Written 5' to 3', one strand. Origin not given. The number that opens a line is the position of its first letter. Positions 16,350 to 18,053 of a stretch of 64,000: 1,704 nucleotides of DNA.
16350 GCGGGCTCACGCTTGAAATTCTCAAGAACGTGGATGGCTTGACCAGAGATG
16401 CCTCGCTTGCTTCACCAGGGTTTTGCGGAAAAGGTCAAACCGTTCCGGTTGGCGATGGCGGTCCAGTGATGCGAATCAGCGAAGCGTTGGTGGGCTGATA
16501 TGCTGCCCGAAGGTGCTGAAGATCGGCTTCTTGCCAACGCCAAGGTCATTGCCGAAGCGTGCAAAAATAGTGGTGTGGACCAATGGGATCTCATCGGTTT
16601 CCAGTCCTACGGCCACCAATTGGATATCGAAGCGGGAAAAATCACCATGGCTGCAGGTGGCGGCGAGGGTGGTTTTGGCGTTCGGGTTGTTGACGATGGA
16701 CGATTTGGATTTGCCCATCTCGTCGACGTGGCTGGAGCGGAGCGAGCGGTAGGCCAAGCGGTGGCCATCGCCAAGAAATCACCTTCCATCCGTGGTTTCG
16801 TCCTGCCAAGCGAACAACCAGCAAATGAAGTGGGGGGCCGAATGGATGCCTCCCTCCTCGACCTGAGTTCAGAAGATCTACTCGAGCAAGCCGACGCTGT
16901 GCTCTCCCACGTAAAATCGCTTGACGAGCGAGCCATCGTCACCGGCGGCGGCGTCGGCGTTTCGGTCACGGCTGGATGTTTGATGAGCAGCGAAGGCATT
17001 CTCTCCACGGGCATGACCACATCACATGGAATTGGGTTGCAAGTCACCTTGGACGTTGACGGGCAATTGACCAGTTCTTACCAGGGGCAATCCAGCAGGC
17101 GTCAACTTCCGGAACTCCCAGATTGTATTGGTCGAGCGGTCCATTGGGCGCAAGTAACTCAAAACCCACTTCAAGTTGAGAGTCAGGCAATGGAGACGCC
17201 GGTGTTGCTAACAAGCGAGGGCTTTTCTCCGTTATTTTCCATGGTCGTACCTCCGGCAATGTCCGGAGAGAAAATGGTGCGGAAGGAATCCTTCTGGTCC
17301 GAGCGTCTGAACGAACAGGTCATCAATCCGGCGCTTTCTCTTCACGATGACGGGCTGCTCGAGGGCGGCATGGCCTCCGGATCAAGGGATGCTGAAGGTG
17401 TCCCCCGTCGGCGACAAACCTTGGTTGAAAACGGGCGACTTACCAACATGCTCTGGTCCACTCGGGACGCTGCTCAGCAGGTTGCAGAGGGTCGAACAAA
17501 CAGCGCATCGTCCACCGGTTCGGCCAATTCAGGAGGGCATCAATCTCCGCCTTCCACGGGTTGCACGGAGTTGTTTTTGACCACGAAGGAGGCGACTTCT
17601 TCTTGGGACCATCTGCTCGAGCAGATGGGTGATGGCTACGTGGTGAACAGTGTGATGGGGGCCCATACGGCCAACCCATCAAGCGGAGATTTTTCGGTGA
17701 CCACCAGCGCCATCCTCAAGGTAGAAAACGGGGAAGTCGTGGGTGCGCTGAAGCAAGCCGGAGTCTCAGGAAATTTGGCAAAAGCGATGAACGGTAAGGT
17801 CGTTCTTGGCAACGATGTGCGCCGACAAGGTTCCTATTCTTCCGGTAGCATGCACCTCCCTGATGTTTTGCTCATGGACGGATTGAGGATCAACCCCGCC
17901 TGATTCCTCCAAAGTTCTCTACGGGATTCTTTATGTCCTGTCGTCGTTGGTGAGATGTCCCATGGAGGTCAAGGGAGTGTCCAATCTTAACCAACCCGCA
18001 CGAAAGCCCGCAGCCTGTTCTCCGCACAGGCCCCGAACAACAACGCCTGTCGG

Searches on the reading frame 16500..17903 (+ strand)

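Call 12: search_protein_families(library=pfam, proteins=[window:16500-17903:+], max_evalue=0.001)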
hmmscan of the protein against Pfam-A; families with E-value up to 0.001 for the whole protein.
window:16500-17903:+ (467 aa): 2 families
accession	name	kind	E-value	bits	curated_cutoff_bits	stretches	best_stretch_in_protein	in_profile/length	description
PF19289.4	PmbA_TldD_3rd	-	4.7e-51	173.5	22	1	232-455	3-215/220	PmbA/TldA metallopeptidase C-terminal domain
PF01523.21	PmbA_TldD_1st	-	9e-12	45.4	20.9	1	31-91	3-65/65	PmbA/TldA metallopeptidase domain 1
